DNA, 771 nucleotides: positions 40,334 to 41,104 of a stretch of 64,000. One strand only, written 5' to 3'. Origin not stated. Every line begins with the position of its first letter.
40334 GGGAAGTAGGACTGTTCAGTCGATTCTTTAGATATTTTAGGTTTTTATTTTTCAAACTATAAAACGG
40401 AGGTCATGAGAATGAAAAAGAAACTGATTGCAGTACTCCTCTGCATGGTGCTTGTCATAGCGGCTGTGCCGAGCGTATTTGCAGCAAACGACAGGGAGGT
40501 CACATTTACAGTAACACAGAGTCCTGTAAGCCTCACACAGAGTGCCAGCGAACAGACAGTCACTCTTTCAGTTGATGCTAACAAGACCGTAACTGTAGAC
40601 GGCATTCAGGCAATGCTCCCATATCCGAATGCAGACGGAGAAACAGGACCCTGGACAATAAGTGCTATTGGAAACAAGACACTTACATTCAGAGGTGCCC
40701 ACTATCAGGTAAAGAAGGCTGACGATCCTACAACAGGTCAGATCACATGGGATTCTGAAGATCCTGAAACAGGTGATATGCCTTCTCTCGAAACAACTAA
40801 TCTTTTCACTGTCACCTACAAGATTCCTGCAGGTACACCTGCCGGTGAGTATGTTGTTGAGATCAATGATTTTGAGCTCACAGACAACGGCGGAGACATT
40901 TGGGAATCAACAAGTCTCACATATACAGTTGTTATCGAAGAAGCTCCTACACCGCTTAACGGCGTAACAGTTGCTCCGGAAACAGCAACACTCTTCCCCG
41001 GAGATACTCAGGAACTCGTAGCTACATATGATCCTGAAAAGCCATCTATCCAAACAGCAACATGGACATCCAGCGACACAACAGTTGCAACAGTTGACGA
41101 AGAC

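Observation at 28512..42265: Compact cohesin-dockerin surface-display cluster whose cargo is a giant subtilase and two unknown proteins, with no CAZymes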

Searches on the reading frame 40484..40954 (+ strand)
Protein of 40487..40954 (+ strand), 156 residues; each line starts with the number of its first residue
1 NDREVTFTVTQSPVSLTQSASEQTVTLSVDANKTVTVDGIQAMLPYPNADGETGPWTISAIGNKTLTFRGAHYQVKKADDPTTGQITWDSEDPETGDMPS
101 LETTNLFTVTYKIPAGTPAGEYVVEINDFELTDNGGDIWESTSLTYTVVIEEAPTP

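Call 11: search_protein_families(library=pfam, proteins=[window:40487-40954:+], max_evalue=10)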
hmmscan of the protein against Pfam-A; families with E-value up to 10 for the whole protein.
seq(156 aa): 7 families
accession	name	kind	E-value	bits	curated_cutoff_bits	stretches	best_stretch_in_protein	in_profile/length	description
PF01835.25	MG2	-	0.019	15.8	32.8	1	100-130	54-81/96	MG2 domain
PF02368.24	Big_2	-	0.031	14.7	22.8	2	14-51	25-60/79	Bacterial Ig-like domain (group 2)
PF10633.15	NPCBM_assoc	-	0.058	14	24.4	1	103-126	50-73/78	NPCBM-associated, NEW3 domain of alpha-galactosidase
PF00963.24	Cohesin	-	0.064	13.9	24.1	1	81-136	68-125/139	Cohesin domain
PF06715.18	Gp5_C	-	0.12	13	20.4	1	25-38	11-24/24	Gp5 C-terminal repeat (3 copies)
PF14586.11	MHC_I_2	-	0.16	12.3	27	1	2-80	54-134/174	Class I Histocompatibility antigen, NKG2D ligand, domains 1 and 2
PF17141.9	DUF5114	-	0.19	12.7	27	1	2-38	47-83/88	Domain of unknown function (DUF5114)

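Call 12: find_homologous_proteins(query=window:40487-40954:+, max_evalue=0.001)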
Query seq(156 aa): 57 candidates shared short words with the query, none scored E <= 0.001.
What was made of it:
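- Tried and rejected: The word-indexed homologue search with the 156-aa cohesin domain alone found nothing (call 12).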

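Call 17: search_solved_structures(query=window:40484-40951:+, max_evalue=10, show_alignments=2)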
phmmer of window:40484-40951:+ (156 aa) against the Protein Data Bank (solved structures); distinct sequences matched with E-value up to 10: 13.
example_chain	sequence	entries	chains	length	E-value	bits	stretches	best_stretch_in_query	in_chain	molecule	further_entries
5eoc_L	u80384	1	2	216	0.41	13.9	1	9-53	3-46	Fab fragment (Light chain)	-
5n5p_A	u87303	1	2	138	0.55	13.6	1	103-149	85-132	Putative cellulosomal scaffoldin protein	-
6j11_L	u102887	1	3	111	0.74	13.1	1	9-53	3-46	VL of 7D10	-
4g59_A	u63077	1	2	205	0.78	13.1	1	1-83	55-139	Retinoic acid early-inducible protein 1-gamma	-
5b3n_A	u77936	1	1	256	0.81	13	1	9-64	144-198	anti-H4K20me1_scFv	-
6lyn_B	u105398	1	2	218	0.83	13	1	9-54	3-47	AA98 Fab light chain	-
1qnz_L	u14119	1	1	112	0.86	12.9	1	9-64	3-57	0.5B ANTIBODY (LIGHT CHAIN)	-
8xlk_F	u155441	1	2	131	0.88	12.9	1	8-64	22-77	Light Chain of GluN1 Fab, 4F11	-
9jnn_F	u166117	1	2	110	1.1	12.5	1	9-64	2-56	Light Chain of GluN1 Fab, 4F11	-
10ez_E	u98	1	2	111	1.3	12.4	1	9-54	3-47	Light chain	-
1jfm_A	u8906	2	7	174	1.3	12.4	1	1-82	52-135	retinoic acid early transcript beta | Retinoic acid early-inducible protein 1-beta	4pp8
7yhk_H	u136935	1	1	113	1.4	12.2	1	9-64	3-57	12H5 heavy chain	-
10en_E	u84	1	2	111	1.6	12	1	9-54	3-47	SK3D Light chain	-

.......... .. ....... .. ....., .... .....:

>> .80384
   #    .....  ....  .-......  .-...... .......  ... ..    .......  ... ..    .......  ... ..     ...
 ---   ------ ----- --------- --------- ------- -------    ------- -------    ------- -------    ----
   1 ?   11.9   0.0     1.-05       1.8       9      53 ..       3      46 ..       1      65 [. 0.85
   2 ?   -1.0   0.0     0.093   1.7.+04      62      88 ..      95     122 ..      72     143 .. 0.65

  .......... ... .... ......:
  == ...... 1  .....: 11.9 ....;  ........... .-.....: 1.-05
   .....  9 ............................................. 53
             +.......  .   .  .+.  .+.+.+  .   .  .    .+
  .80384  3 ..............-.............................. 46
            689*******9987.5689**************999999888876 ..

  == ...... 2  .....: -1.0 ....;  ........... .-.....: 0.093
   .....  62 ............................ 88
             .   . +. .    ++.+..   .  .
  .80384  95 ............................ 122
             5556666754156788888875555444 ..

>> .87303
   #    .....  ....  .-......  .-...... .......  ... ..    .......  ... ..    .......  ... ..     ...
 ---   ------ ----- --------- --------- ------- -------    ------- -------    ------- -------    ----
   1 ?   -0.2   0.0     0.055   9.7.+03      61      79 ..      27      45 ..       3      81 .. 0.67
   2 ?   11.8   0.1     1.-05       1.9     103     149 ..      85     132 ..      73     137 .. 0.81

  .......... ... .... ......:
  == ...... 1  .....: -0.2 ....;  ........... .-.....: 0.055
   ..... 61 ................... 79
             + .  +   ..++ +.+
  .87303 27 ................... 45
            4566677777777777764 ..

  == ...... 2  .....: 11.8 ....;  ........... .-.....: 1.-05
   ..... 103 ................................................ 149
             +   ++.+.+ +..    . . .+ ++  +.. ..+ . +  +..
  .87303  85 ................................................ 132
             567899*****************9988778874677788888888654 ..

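Call 21: search_protein_representatives(protein=window:40484-40951:+)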
Query: 156 residues. Proteins with E-value up to 0.001 (for the whole library): 78; up to 1e-10: 15; up to 1e-30: 0. The best 78 are listed.
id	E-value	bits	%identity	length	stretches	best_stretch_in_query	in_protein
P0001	2.9e-25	105.4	50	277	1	2-154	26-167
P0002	2.1e-22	96.1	45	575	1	5-156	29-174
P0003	2.7e-19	86.0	41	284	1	2-154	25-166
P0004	5.9e-18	81.6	35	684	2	4-155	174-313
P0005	3.1e-17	79.3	40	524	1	1-155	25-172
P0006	8.0e-16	74.7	39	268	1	2-144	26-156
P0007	4.7e-15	72.2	35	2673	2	6-149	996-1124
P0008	6.2e-15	71.8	37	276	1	5-142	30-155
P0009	1.1e-14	71.0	37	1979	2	1-154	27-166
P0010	1.4e-14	70.7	34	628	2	5-146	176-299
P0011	8.9e-14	68.1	40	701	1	2-154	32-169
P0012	1.1e-12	64.6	43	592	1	1-155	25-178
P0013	1.6e-12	64.0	33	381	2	2-152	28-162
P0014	4.9e-11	59.2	32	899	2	12-155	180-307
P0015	9.2e-11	58.3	30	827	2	1-144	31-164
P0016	1.1e-10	58.0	34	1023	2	6-154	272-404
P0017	1.6e-10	57.5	33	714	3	24-133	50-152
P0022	1.8e-09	54.1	39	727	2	2-153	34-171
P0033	9.0e-07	45.4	39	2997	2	2-154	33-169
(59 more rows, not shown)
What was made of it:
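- Checked: An exhaustive HMMER search finds a family of 78 representatives (call 21).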

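Call 26: search_solved_structures(query=A1, max_evalue=10, show_alignments=2)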
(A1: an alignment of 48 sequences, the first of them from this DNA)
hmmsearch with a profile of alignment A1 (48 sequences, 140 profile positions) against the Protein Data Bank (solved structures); distinct sequences matched with E-value up to 10: 15.
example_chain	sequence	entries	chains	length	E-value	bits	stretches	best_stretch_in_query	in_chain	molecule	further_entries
5m2o_A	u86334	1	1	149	8.6e-07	32.3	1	24-111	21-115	Putative cellulosomal scaffoldin protein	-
5aoz_A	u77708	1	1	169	1.2e-06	31.9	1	24-111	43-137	PUTATIVE CELLULOSOMAL SCAFFOLDIN PROTEIN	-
5n5p_A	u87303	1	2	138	2e-06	31.1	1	24-126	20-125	Putative cellulosomal scaffoldin protein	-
5m2s_A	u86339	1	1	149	1.2e-05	28.6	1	21-112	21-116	Putative cellulosomal scaffoldin protein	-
4ums_A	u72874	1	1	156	0.019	18.2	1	35-109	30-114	CELLULOSOMAL ANCHORING SCAFFOLDIN B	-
7exk_A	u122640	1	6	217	0.089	16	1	88-115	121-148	Glycoside hydrolase family 61 protein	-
4ofd_A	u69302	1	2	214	0.12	15.6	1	94-120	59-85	Kin of IRRE-like protein 1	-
4b5q_A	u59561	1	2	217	0.39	14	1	88-115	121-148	GLYCOSIDE HYDROLASE FAMILY 61 PROTEIN D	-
2bzd_A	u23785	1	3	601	1.1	12.5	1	92-111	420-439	BACTERIAL SIALIDASE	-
1w8n_A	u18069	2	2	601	1.1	12.5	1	92-111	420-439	BACTERIAL SIALIDASE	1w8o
1eut_A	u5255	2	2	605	1.1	12.4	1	92-111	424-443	SIALIDASE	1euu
1wcq_A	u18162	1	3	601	1.1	12.4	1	92-111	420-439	SIALIDASE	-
2ber_A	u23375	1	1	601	1.2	12.4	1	92-111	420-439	BACTERIAL SIALIDASE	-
2w1n_A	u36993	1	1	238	1.6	11.9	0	38-82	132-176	O-GLCNACASE NAGJ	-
6o8w_G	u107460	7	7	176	1.7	11.9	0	13-102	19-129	50S ribosomal protein L6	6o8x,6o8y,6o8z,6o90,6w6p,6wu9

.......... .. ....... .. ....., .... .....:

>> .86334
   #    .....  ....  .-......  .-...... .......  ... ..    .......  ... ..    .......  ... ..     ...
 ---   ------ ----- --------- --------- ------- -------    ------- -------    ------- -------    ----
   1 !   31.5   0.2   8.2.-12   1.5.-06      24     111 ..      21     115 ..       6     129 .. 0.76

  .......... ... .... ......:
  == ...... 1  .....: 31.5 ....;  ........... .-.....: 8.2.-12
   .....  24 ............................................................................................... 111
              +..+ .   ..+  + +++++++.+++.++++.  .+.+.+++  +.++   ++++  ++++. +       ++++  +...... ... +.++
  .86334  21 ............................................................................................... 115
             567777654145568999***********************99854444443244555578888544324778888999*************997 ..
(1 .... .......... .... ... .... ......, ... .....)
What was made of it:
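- On Cohesin (Pfam PF00963), gene-5 N-terminal domain: Nothing but cohesins appears at E 0.02 or better (call 26).
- Checked: The family profile hits R. flavefaciens cohesin structures 5m2o, 5aoz, 5n5p and 5m2s at E 9e-7 to 1e-5 (call 26).
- Family profile vs PDB R. flavefaciens cohesins, E about 1e-6 (call 26).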

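Call 27: search_protein_families(library=pfam, alignment_id=A1, max_evalue=0.1)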
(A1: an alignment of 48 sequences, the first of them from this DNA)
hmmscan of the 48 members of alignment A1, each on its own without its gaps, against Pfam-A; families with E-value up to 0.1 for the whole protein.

A. member 1, seq(156 aa): 6 families
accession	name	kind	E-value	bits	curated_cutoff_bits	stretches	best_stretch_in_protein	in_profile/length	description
PF01835.25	MG2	-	0.018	15.8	32.8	0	101-131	54-81/96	MG2 domain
PF02368.24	Big_2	-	0.033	14.6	22.8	0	15-52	25-60/79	Bacterial Ig-like domain (group 2)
PF14586.11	MHC_I_2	-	0.056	13.8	27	1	1-81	52-134/174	Class I Histocompatibility antigen, NKG2D ligand, domains 1 and 2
PF10633.15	NPCBM_assoc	-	0.057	14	24.4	0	104-127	50-73/78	NPCBM-associated, NEW3 domain of alpha-galactosidase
PF00963.24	Cohesin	-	0.071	13.7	24.1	0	82-137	68-125/139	Cohesin domain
PF17141.9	DUF5114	-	0.093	13.7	27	0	1-39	45-83/88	Domain of unknown function (DUF5114)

B. families by the number of members that match (of 48 scanned): 38 families (the first 25 are shown)
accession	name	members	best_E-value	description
PF10633.15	NPCBM_assoc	29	1.9e-08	NPCBM-associated, NEW3 domain of alpha-galactosidase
PF00963.24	Cohesin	21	2.6e-06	Cohesin domain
PF01835.25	MG2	9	0.0057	MG2 domain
PF15418.12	DUF4625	7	0.011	Domain of unknown function (DUF4625)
PF03443.20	AA9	3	0.0023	Auxiliary Activity family 9 (formerly GH61)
PF22058.2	X25_BaPul_like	3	0.012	Pullulanase X25 domain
PF19271.4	Nis1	2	0.019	Nis1 family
PF20009.4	GEVED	2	0.025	GEVED domain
PF14734.12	DUF4469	2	0.027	Domain of unknown function (DUF4469) with IG-like fold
PF02368.24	Big_2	2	0.033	Bacterial Ig-like domain (group 2)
PF02465.23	FliD_N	2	0.034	Flagellar hook-associated protein 2 N-terminus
PF21226.3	MalQ_N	1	0.0038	MalQ N-terminal beta sandwich domain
PF20773.4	InhA-like_MAM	1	0.009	Immune inhibitor A-like, MAM domain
PF02575.21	YbaB_DNA_bd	1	0.0092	YbaB/EbfC DNA-binding family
PF01917.21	Arch_flagellin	1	0.0096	Archaebacterial flagellin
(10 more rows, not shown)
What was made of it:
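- On Cohesin (Pfam PF00963), gene-5 N-terminal domain: 13.9 bits, E 0.064, vs a gathering score of 24.1 (calls 11, 27). 21 of 48 members hit PF00963, best E 2.6e-6 (call 27).
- Checked: Alone it is sub-threshold for Pfam Cohesin (13.9 bits vs 24.1; calls 11, 27). 21 of 48 members hit Pfam Cohesin at E 0.1 or better (call 27).
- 21 of 48 family members hit Pfam Cohesin (call 27). More family members hit the short NPCBM_assoc/NEW3 model (29 of 48) than Cohesin (21 of 48), through the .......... motif (call 27). The domain is below the Pfam Cohesin threshold and shares a motif with NEW3/NPCBM_assoc Ig-like domains (call 27).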

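Call 35: find_encoding_contigs(protein=P0002, flank=10000, max_places=3)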
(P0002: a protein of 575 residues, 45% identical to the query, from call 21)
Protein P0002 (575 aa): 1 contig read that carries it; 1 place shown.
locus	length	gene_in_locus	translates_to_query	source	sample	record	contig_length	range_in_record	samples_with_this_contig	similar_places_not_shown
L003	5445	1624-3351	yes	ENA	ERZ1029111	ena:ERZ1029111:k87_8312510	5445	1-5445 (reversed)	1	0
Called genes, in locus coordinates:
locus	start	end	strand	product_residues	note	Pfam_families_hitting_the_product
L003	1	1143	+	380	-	?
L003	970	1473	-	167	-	-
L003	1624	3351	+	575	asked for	PF02368:Big_2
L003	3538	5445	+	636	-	?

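Call 36: predict_structure(alignment_id=A1)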
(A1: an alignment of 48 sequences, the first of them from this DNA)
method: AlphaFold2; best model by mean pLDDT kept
length: 156 residues; sequences in the alignment: 48
mean_pLDDT: 94.2   pTM: 0.88
mean pLDDT of the five models: 94.2, 93.9, 93.5, 93.4, 93.1
residues with pLDDT >= 90: 138; 70-90: 12; 50-70: 6; < 50: 0
segments of 3 or more residues with pLDDT < 50: none
pLDDT, mean of each block of 10 residues (from residue 1): 94 97 98 98 92 78 95 93 95 92 98 96 96 96 97 94
secondary structure, 60 per line:
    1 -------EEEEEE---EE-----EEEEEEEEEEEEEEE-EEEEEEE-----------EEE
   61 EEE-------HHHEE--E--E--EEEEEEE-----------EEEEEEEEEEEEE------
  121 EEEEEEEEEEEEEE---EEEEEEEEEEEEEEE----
elements in order: E8-13 E24-38 E40-46 E58-63 E84-90 E102-114 E121-134 E138-152
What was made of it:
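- On Cohesin (Pfam PF00963), gene-5 N-terminal domain: AF2 pLDDT 94.2, all-beta, 8 DSSP strand elements (call 36).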

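Call 39: fold_search(model_id=the predicted structure, library=pdb)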
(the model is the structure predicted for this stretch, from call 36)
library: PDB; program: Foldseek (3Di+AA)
matches with E <= 10: 1985; with E <= 0.001: 25
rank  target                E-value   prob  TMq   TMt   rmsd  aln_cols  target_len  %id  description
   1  2xdh                  4.5e-05  1.00  0.53  0.58   5.3       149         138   15  Non-cellulosomal cohesin from the hyperthermophilic archaeon Archaeoglobus fulgidus (released 2010-05-26)
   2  6kge_A                6.2e-05  1.00  0.58  0.63   4.8       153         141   14  Crystal structure of CaDoc0917(R16D)-CaCohA2 complex at pH 5.5 (released 2020-07-08)
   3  2vo8                  6.8e-05  1.00  0.54  0.60   4.6       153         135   14  Cohesin module from Clostridium perfringens ATCC13124 family 33 glycoside hydrolase. (released 2008-09-02)
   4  3kcp_A                8.4e-05  1.00  0.63  0.36   4.5       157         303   17  Crystal structure of interacting Clostridium thermocellum multimodular components (released 2010-02-09)
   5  2w1n                  8.9e-05  1.00  0.56  0.41   5.1       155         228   15  cohesin and fibronectin type-III double module construct from the Clostridium perfringens glycoside hydrolase GH84C (released 2009-02-03)
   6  4f8o_A                9.4e-05  1.00  0.37  0.40   7.3       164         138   11  X-ray structure of PsaA from Yersinia pestis, in complex with lactose and AEBSF (released 2013-05-22)
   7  5n5p_A                1.0e-04  1.00  0.52  0.57   5.8       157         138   13  Crystal structure of Ruminococcus flavefaciens' type III complex containing the fifth cohesin from scaffoldin B and th (released 2018-02-28)
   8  4f8l                  1.0e-04  1.00  0.40  0.44   7.6       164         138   11  X-ray structure of PsaA from Yersinia pestis, in complex with galactose and AEBSF (released 2013-05-22)
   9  2jh2_A                1.2e-04  1.00  0.55  0.63   4.8       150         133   15  X-ray crystal structure of a cohesin-like module from Clostridium perfringens (released 2007-11-06)
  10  5lxv_A                1.3e-04  1.00  0.46  0.43  10.1       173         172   12  Crystal structure of Ruminococcus flavefaciens scaffoldin C cohesin in complex with a dockerin from an uncharacterized (released 2016-10-19)
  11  5lxv_C                1.3e-04  1.00  0.46  0.43  10.1       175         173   12  Crystal structure of Ruminococcus flavefaciens scaffoldin C cohesin in complex with a dockerin from an uncharacterized (released 2016-10-19)
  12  2o4e_MODEL_1_A        1.7e-04  1.00  0.59  0.56   4.7       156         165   17  The solution structure of a protein-protein interaction module from a family 84 glycoside hydrolase of Clostri (released 2007-11-06)
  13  4fl4_L                1.7e-04  1.00  0.62  0.35   4.7       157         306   16  Scaffoldin conformation and dynamics revealed by a ternary complex from the Clostridium thermocellum cellulosome (released 2012-06-27)
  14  4fl4_I                2.3e-04  1.00  0.65  0.36   4.3       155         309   17  Scaffoldin conformation and dynamics revealed by a ternary complex from the Clostridium thermocellum cellulosome (released 2012-06-27)
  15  8k2j                  2.3e-04  1.00  0.34  0.14  13.1       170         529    9  Crystal structure of Group 3 Oligosaccharide/Monosaccharide-releasing beta-N-acetylgalactosaminidase NgaDssm, apo form (released 2024-04-24)
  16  5n5p_C                2.8e-04  1.00  0.49  0.54   5.3       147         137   16  Crystal structure of Ruminococcus flavefaciens' type III complex containing the fifth cohesin from scaffoldin B and th (released 2018-02-28)
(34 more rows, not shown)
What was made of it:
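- On Cohesin (Pfam PF00963), gene-5 N-terminal domain: 12 of the top 17 Foldseek PDB chains are cohesins, E 4.5e-5 to 3e-4, TM 0.46-0.65 (call 39).
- Checked: The AF2 model (pLDDT 94.2, call 36) gives Foldseek top hits that are mostly cohesins, at E 4.5e-5 to 3e-4 and TM 0.5-0.65 (call 39).
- AF2 pLDDT 94.2 (call 36), and Foldseek top hits are mostly cohesins (call 39). Foldseek TM-scores are moderate (0.5-0.65) with rmsd 4.5-5.8 A (call 39). Foldseek also lists non-cohesin beta-sandwiches such as PsaA, YwEA and pilins at similar E-values (call 39). The profile hits in the PDB with E at or below 0.02 are all cohesins (call 26), and cohesins dominate the top Foldseek ranks (call 39).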

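Call 107: list_cluster_members(proteins=[P0004, P0007, P0009, P0010, P0011, P0015, P0016, P0017, P0022, P0033])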
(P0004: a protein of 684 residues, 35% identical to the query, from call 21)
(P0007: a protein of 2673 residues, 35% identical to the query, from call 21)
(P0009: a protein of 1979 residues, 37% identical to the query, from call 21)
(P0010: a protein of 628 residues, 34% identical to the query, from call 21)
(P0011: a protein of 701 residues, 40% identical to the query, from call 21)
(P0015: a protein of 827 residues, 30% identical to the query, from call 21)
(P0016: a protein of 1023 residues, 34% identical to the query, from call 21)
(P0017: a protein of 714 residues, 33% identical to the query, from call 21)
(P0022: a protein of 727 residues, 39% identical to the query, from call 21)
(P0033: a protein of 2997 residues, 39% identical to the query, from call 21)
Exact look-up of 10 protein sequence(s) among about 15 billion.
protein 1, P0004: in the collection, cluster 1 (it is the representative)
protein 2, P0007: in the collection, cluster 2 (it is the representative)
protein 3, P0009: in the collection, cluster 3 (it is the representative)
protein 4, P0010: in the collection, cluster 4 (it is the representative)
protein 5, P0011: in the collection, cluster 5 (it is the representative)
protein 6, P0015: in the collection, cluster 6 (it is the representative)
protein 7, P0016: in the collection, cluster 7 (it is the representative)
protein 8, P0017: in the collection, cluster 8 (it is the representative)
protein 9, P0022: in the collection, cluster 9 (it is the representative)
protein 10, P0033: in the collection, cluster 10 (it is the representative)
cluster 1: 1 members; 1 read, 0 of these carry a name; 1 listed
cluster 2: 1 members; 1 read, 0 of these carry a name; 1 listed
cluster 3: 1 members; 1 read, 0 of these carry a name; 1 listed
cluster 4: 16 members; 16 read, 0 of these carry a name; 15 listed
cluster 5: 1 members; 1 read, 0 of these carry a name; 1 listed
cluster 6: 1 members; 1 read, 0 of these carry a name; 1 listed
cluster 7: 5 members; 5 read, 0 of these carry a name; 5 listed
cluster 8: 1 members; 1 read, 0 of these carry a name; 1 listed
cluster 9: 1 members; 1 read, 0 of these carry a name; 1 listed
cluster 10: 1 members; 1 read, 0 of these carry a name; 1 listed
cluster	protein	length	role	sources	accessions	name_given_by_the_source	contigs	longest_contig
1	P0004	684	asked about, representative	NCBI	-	-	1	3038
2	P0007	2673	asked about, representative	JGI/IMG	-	-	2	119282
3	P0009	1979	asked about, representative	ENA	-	-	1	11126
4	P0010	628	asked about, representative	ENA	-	-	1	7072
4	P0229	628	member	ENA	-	-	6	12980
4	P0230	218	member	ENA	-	-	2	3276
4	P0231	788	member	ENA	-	-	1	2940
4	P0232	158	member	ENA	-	-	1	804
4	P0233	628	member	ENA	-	-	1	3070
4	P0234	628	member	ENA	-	-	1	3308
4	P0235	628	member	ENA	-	-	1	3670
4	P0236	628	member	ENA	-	-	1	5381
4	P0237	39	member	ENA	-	-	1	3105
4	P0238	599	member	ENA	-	-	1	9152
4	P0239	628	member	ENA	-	-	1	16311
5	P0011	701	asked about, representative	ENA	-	-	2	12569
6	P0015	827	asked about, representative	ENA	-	-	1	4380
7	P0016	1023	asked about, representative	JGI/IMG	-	-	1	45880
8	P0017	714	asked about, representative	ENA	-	-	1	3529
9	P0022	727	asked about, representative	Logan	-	-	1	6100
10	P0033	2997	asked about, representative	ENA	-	-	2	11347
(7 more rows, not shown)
